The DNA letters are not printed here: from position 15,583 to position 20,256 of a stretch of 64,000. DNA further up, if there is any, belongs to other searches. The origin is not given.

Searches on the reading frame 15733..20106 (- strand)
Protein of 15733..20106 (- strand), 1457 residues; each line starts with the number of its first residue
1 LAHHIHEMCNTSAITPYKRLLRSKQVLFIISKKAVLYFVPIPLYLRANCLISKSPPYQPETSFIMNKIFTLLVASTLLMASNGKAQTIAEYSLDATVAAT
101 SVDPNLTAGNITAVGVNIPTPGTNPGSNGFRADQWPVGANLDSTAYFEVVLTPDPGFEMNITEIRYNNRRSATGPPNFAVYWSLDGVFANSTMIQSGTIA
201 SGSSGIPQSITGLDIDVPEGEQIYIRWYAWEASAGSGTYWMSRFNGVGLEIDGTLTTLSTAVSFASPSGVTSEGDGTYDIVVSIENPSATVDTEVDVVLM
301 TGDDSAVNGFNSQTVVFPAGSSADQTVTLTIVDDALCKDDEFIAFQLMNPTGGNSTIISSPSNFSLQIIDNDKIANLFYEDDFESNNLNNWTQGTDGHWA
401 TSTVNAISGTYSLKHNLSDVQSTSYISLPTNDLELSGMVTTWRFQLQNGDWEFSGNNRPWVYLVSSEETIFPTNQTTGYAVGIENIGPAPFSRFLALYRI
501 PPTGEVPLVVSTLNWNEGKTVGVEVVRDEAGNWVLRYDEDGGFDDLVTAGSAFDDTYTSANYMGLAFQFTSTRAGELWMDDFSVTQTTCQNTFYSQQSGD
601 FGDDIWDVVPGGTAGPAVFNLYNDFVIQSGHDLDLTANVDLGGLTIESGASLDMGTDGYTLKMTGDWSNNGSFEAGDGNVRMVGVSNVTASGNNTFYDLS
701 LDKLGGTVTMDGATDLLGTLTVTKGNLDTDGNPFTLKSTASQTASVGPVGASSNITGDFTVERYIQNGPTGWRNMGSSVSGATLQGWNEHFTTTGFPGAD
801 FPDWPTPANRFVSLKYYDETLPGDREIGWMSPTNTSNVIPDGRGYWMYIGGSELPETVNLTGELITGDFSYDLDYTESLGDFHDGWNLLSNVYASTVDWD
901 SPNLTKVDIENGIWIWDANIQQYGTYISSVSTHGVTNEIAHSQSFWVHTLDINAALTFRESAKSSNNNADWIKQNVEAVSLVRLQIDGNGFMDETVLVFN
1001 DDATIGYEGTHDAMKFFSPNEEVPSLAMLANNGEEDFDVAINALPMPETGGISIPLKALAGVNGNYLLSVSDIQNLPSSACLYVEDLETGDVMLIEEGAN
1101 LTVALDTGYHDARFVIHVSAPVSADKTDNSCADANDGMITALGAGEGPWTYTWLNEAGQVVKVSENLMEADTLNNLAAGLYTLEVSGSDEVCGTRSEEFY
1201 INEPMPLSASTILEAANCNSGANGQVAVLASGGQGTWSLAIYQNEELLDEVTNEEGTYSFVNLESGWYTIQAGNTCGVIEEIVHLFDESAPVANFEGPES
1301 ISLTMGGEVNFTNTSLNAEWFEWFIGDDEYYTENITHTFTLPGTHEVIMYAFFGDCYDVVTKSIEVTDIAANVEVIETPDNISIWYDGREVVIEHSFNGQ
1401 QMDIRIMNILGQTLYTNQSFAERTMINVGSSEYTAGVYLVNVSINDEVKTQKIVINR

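Call 31: search_protein_families(library=pfam, proteins=[window:15733-20106:-], max_evalue=0.0001)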
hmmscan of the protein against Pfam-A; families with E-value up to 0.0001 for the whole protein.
window:15733-20106:- (1457 aa): 3 families
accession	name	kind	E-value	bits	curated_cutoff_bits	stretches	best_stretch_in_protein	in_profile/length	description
PF18962.6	Por_Secre_tail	-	1.6e-08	35.2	27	1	1393-1455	12-75/75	Secretion system C-terminal sorting domain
PF13573.12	SprB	-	4.7e-07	29.8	28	0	1124-1157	2-36/37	SprB repeat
PF03160.20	Calx-beta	-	5.4e-06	26.9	27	1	260-372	6-119/119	Calx-beta domain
